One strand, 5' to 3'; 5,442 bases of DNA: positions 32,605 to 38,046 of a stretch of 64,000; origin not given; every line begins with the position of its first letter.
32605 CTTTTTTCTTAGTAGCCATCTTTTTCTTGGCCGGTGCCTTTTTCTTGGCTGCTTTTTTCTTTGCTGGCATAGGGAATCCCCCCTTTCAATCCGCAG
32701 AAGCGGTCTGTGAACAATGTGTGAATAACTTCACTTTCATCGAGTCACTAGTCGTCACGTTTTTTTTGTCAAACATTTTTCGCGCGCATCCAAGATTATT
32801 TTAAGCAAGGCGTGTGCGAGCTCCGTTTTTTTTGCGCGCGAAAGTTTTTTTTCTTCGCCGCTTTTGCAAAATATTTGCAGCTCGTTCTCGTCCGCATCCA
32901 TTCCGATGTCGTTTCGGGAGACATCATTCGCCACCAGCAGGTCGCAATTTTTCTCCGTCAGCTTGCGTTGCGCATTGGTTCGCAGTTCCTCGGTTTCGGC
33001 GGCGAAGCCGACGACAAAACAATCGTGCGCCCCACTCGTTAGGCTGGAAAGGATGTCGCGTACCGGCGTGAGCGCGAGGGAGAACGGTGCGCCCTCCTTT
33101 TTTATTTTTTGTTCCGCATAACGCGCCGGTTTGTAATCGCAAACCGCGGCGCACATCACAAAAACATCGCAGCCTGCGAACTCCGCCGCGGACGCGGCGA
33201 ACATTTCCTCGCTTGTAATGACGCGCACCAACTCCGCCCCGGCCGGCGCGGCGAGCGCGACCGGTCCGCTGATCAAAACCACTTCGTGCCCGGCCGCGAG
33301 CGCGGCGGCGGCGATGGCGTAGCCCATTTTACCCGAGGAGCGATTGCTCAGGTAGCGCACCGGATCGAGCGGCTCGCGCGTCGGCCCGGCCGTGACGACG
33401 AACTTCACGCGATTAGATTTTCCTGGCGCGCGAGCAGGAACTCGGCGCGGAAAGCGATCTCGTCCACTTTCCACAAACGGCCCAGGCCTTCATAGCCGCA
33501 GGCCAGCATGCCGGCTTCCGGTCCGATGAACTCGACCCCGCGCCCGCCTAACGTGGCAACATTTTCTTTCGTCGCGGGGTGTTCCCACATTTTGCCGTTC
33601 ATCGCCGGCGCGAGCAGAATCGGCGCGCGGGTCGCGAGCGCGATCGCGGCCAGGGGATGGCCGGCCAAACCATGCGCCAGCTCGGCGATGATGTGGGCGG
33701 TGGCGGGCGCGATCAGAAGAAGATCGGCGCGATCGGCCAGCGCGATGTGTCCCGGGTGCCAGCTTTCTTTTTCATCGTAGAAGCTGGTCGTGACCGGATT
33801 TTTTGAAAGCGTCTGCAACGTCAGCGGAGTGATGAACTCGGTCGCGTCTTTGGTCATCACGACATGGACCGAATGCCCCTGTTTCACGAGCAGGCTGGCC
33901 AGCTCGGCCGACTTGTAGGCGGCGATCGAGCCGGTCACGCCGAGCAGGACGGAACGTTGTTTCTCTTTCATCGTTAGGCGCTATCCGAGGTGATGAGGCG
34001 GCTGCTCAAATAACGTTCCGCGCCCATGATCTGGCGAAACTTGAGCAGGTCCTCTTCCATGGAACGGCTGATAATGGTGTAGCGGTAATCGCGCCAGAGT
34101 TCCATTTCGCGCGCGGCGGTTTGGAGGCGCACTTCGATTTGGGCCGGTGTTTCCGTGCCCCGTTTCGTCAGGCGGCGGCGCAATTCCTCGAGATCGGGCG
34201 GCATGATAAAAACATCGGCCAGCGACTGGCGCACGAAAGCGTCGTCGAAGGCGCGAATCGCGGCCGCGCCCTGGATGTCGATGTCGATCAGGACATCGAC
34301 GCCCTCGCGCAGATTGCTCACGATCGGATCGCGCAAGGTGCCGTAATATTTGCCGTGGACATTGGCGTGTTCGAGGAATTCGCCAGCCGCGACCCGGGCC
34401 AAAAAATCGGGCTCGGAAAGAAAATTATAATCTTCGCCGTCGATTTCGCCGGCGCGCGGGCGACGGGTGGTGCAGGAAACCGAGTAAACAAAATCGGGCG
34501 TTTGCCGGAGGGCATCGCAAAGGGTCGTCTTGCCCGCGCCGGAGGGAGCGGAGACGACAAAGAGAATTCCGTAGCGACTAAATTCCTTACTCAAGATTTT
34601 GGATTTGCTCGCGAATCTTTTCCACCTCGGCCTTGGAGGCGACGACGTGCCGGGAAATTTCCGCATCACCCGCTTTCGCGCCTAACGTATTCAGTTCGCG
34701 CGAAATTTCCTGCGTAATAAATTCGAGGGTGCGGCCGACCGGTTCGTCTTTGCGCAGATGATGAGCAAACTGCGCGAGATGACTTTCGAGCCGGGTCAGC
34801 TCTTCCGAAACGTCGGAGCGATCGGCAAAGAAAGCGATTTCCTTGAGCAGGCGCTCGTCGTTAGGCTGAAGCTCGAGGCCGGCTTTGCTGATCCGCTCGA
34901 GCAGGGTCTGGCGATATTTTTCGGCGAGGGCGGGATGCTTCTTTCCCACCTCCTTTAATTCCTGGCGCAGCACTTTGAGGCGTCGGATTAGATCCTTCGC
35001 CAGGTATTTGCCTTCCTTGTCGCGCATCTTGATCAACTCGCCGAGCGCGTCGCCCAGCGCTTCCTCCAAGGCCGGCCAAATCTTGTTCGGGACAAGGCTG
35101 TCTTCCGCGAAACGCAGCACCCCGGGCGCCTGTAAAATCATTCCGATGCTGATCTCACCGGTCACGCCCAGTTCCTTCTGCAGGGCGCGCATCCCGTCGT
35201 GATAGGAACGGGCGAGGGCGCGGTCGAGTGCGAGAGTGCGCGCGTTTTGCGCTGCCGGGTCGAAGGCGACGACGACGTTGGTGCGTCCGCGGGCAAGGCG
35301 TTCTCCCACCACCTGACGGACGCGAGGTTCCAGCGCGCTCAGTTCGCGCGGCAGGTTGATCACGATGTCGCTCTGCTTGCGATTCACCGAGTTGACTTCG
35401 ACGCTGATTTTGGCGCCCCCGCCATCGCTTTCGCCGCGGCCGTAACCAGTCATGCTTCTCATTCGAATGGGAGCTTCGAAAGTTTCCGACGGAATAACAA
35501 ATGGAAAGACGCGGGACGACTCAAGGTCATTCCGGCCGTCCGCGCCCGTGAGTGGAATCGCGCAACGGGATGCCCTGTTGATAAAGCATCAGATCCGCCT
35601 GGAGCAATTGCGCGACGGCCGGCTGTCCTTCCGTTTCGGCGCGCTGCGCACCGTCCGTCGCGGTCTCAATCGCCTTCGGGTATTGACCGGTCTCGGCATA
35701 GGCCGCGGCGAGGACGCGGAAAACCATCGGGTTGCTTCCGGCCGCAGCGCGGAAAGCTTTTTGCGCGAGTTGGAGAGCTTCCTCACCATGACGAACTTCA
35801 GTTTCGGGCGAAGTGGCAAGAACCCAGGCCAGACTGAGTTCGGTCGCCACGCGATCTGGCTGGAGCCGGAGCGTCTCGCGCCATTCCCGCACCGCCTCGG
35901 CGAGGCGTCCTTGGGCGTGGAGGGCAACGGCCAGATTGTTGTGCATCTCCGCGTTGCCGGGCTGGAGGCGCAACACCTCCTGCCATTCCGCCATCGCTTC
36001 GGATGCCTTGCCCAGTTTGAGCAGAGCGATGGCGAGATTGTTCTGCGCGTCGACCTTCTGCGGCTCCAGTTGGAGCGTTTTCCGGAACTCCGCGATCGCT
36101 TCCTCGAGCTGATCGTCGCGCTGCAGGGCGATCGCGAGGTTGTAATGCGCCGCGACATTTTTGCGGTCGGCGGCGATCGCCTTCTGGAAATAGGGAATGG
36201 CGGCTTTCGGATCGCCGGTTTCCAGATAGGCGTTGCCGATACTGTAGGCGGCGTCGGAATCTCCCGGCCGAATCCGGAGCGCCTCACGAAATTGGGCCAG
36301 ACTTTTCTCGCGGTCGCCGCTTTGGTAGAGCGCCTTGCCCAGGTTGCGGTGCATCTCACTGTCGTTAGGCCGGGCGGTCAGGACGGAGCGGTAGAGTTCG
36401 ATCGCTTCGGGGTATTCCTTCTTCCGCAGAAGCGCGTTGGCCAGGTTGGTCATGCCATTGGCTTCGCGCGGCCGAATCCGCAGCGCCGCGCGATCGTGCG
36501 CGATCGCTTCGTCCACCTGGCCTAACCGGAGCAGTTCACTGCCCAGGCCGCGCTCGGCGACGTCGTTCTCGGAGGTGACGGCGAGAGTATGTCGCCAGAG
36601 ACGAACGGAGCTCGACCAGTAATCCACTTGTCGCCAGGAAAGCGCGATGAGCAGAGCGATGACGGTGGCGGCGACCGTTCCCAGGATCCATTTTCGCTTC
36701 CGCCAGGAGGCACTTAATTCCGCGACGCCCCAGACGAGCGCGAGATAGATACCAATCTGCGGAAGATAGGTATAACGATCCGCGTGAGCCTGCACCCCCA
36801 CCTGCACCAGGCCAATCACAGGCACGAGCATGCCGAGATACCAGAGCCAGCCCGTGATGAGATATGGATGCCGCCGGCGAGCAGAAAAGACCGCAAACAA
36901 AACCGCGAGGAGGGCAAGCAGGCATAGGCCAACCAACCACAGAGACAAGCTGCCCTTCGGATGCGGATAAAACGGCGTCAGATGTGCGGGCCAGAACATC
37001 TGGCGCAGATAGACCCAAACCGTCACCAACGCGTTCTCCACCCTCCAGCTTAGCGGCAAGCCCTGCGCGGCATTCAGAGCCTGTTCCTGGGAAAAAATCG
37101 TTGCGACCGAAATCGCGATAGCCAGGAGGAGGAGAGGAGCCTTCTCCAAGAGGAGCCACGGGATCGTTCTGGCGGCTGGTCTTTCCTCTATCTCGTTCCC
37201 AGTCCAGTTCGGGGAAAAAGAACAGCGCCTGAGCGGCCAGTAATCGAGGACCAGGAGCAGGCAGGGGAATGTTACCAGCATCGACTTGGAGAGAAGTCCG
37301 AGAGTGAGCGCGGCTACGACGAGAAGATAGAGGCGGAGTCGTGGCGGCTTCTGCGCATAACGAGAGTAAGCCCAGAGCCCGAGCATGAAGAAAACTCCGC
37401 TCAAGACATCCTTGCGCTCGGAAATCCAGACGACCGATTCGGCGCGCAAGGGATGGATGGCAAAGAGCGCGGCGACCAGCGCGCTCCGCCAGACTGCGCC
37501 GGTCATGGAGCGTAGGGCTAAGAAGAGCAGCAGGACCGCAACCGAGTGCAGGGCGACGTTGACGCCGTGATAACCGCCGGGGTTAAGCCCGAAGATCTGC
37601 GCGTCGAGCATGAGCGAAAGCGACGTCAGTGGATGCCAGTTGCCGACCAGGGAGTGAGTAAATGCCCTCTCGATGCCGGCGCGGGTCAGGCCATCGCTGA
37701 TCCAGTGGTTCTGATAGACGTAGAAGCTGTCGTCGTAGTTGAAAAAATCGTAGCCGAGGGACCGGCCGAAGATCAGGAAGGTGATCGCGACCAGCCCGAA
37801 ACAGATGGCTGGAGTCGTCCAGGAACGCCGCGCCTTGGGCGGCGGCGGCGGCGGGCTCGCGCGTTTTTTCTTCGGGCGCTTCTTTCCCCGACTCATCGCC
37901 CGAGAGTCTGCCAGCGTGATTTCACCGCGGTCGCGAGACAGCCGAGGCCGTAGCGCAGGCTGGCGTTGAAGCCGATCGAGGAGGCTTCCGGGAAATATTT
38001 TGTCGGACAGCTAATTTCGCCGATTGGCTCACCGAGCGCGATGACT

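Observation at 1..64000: Hyper-abundant, strand-symmetric 9-mer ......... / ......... spread through the whole window (about one per 850 bp)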

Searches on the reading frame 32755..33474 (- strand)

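Call 36: search_protein_families(library=pfam, proteins=[window:32755-33474:-], max_evalue=0.00001)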
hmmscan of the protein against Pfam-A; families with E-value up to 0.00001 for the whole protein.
window:32755-33474:- (239 aa): 1 family
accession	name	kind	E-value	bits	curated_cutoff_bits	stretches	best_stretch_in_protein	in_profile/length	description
PF04127.22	DFP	-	1.7e-67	227.3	22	1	23-201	4-185/186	DNA/pantothenate metabolism flavoprotein C-terminal domain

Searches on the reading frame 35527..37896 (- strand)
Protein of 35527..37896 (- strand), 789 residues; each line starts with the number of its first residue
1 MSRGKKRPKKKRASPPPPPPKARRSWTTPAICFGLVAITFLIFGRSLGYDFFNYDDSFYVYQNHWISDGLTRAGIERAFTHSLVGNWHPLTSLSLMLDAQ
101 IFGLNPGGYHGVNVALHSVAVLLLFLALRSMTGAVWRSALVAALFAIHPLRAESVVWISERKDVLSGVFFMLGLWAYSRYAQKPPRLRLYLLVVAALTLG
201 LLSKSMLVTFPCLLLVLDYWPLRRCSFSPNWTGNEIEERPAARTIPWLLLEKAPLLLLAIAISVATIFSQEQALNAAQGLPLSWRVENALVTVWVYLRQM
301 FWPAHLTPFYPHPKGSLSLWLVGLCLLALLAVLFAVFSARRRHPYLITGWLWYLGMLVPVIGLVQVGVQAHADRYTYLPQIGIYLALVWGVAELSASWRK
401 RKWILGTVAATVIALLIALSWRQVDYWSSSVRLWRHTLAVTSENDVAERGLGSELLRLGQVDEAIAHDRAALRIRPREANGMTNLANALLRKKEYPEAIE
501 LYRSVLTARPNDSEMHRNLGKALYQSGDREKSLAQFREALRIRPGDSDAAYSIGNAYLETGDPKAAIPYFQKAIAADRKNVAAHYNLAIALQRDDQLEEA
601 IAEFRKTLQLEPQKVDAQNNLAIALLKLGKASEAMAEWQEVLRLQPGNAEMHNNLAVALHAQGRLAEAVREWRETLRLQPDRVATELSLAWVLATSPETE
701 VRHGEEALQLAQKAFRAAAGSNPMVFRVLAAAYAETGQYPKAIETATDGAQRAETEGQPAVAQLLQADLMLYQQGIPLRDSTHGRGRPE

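Call 8: search_protein_families(library=ncbifam, proteins=[window:35527-37896:-])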
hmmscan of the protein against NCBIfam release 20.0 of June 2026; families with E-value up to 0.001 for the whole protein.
window:35527-37896:- (789 aa): 32 families (the best 25 are shown)
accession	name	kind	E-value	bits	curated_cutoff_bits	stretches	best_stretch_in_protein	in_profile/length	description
NF040959.1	MamA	equivalog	1.7e-41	141.9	200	3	553-692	43-182/204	magnetosome protein MamA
TIGR02521.1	type_IV_pilW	equivalog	5.3e-32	111.2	154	3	552-690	36-176/234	type IV pilus biogenesis/stability protein PilW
TIGR02917.1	PEP_TPR_lipo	equivalog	9.9e-32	109.7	312.2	2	429-593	721-883/899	XrtA/PEP-CTERM system TPR-repeat protein PrsT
NF033762.1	social_mot_Tgl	equivalog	6.1e-31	107.7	225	2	577-742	27-189/252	social motility TPR repeat lipoprotein Tgl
NF033758.1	gliding_GltE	equivalog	4.7e-21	75.2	225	1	439-696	78-337/411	adventurous gliding motility TPR repeat lipoprotein GltE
NF033920.0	C39_PA2778_fam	equivalog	2e-18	66.7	150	3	420-543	133-254/255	PA2778 family cysteine peptidase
NF052415.1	T3SS_chap_SctY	equivalog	1.8e-16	60.6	70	2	595-674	20-102/106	type III secretion apparatus assembly chaperone SctY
TIGR02552.1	LcrH_SycD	equivalog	5.5e-15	55.3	104.8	2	549-653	20-123/136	SycD/LcrH family type III secretion system chaperone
TIGR03939.1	PGA_TPR_OMP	equivalog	3.5e-13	48.7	366.65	3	456-591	64-198/800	poly-beta-1,6 N-acetyl-D-glucosamine export porin PgaA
NF008520.0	PRK11447.1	equivalog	5.2e-13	47.7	858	2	493-544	283-334/1157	cellulose synthase complex outer membrane protein BcsC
NF047507.1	TPR_BatC_Lepto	exception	7.8e-13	48.4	175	1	520-622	31-137/214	TPR repeat-containing protein BatC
NF047371.1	FlcA_CTERM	equivalog_domain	2.7e-12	45.9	300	2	491-574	451-534/646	periplasmic flagellar collar protein FlcA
NF008391.2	PRK11189.1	equivalog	4.5e-12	46.1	250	1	602-676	86-160/297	lipoprotein NlpI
NF011721.1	PRK15174.1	equivalog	1.6e-11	43.2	1200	1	452-640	184-377/656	Vi polysaccharide transport protein VexE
NF002725.1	PRK02603.1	equivalog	1.8e-11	44.4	143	1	576-670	30-127/173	photosystem I assembly protein Ycf3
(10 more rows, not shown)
